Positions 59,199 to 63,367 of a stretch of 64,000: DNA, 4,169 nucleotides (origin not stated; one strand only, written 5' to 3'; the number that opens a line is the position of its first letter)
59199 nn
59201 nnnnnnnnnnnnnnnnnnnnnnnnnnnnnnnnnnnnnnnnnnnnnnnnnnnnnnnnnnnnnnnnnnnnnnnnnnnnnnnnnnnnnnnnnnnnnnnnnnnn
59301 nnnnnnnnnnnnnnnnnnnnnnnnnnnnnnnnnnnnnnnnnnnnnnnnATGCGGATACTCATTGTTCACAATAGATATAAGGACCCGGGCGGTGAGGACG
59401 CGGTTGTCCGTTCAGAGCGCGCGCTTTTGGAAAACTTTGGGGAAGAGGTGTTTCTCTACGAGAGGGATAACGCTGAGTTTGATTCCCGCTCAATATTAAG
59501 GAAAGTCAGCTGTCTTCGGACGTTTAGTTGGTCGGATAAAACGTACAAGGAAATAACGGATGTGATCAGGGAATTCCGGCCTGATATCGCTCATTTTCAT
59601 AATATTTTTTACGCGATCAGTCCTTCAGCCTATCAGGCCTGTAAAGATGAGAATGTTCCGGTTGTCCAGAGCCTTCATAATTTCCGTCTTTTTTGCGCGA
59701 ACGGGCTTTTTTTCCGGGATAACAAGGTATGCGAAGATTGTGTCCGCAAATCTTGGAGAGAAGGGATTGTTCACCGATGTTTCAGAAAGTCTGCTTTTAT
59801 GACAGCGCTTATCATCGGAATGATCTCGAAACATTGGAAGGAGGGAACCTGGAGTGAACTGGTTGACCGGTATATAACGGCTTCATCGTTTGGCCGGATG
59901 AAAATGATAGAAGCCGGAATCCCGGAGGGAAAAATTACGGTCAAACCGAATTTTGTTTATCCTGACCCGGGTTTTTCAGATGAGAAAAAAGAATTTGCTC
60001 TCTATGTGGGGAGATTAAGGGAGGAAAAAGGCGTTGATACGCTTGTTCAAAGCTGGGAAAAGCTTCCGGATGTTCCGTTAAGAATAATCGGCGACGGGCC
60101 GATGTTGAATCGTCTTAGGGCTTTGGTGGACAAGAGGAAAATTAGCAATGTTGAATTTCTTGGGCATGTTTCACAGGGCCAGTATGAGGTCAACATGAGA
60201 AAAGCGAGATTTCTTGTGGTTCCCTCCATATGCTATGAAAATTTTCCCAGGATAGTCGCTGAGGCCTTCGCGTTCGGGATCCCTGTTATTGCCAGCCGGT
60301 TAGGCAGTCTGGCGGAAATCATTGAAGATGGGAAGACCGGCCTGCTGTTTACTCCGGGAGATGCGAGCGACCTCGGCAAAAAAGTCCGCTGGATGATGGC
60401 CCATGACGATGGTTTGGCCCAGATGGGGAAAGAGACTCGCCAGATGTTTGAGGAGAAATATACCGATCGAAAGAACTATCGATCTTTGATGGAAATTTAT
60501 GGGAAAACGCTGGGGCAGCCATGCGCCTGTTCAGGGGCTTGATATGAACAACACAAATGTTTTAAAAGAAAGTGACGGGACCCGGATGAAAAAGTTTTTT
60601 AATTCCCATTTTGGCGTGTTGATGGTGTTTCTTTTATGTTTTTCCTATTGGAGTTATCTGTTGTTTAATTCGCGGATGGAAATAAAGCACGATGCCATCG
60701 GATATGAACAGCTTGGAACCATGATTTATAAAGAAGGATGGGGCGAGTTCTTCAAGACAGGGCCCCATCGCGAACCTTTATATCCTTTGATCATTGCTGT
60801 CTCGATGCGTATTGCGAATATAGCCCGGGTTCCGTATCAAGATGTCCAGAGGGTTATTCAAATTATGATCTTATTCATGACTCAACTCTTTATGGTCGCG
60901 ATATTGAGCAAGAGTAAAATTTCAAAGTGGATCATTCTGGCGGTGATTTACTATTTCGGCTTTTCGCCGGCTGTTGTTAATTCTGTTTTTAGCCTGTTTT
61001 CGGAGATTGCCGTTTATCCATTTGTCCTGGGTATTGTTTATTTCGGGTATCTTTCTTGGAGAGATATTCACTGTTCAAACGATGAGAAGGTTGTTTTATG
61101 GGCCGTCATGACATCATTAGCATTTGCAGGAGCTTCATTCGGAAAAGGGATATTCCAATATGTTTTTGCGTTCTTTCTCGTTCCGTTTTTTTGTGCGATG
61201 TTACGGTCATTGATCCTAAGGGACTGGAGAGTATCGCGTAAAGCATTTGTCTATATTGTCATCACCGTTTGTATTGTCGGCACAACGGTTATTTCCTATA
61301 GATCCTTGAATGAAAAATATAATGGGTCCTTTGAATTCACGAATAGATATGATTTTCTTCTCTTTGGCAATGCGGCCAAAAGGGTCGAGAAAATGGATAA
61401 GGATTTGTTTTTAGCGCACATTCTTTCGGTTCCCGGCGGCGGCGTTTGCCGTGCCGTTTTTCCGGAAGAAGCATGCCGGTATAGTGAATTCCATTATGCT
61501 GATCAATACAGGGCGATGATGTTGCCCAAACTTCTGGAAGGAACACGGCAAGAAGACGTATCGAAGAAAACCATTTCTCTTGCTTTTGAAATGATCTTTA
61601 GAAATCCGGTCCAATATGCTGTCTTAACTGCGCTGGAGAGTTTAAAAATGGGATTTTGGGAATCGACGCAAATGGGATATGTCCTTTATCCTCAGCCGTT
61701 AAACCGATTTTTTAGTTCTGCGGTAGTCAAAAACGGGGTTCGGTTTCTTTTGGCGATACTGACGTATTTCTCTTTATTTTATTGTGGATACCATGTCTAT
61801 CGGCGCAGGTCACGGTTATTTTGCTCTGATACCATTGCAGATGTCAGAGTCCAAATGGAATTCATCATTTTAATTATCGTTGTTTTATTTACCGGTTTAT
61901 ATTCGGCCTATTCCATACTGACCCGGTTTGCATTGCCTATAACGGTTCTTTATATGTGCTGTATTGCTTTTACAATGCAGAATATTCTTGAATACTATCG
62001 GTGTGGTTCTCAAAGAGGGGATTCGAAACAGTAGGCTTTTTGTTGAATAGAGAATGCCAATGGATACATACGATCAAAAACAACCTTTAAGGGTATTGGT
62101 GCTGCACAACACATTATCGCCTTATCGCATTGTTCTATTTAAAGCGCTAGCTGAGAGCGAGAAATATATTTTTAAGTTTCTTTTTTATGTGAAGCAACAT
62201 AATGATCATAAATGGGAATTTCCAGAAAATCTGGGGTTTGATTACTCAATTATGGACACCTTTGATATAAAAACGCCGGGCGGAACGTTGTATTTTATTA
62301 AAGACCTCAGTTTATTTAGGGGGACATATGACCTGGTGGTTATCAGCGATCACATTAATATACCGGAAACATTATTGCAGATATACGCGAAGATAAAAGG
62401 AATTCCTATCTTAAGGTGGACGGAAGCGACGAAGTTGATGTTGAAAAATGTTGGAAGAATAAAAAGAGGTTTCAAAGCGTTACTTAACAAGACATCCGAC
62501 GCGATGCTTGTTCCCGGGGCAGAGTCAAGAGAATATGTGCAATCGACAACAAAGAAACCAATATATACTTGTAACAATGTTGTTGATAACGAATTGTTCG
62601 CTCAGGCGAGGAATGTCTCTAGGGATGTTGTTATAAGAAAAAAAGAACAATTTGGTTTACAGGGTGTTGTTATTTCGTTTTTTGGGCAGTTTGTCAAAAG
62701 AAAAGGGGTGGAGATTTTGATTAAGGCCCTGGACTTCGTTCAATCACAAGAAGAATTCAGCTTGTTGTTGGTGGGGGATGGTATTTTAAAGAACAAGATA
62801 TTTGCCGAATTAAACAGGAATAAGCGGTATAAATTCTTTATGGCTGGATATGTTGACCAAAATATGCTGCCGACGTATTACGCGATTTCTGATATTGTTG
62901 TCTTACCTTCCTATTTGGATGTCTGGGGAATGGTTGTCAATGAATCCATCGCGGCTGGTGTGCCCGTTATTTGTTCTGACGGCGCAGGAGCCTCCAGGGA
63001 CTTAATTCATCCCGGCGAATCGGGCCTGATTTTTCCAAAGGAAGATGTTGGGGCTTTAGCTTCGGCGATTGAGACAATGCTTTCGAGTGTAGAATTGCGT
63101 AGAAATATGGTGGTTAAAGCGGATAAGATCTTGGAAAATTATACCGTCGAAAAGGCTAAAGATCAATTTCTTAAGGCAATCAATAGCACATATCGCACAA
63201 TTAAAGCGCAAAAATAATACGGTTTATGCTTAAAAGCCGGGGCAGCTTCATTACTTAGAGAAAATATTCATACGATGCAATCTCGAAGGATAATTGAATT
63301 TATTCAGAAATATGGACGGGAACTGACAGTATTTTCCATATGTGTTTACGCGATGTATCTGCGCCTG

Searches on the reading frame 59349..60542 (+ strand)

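Call 45: search_protein_families(library=pfam, proteins=[window:59349-60542:+], max_evalue=0.01)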
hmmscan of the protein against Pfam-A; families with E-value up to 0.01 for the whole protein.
window:59349-60542:+ (397 aa): 6 families
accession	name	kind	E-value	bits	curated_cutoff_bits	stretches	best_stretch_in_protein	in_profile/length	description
PF00534.26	Glycos_transf_1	-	5.7e-36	124.1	26.4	1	210-365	11-171/172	Glycosyl transferases group 1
PF13692.12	Glyco_trans_1_4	-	5.9e-29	101.6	27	1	217-351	4-141/142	Glycosyl transferases group 1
PF13524.12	Glyco_trans_1_2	-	1.5e-09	38.4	25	1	231-381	4-143/144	Glycosyl transferase-like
PF13439.12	Glyco_transf_4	-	2.6e-09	37.8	28.5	1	54-204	49-167/170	Glycosyltransferase Family 4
PF13579.12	Glyco_trans_4_4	-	0.00038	21.3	29.7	1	70-201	64-157/158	Glycosyl transferase 4-like domain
PF20706.3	GT4-conflict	-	0.0012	18.4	26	1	268-372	263-377/385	Family 4 Glycosyltransferase in conflict systems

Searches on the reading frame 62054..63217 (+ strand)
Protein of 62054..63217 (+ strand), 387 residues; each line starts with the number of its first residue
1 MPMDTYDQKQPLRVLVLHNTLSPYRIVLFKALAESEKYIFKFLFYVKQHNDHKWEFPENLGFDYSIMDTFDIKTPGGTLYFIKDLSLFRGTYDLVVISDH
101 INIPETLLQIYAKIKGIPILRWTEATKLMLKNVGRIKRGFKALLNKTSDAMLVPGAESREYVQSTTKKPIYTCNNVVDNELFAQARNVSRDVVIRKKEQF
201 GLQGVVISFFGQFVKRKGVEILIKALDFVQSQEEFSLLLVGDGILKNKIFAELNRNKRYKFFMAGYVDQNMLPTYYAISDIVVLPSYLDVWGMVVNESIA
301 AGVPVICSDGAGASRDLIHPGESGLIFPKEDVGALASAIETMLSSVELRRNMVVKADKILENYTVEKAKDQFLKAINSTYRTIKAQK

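Call 45: search_protein_families(library=pfam, proteins=[window:62054-63217:+], max_evalue=0.01)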
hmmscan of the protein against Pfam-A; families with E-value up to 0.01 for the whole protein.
window:62054-63217:+ (387 aa): 3 families
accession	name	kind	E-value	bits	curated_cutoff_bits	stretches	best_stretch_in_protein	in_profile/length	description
PF00534.26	Glycos_transf_1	-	6e-32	111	26.4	1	194-356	5-169/172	Glycosyl transferases group 1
PF13692.12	Glyco_trans_1_4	-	2.3e-26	93.2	27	1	206-344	3-141/142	Glycosyl transferases group 1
PF20706.3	GT4-conflict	-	2e-07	30.8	26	1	268-369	271-382/385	Family 4 Glycosyltransferase in conflict systems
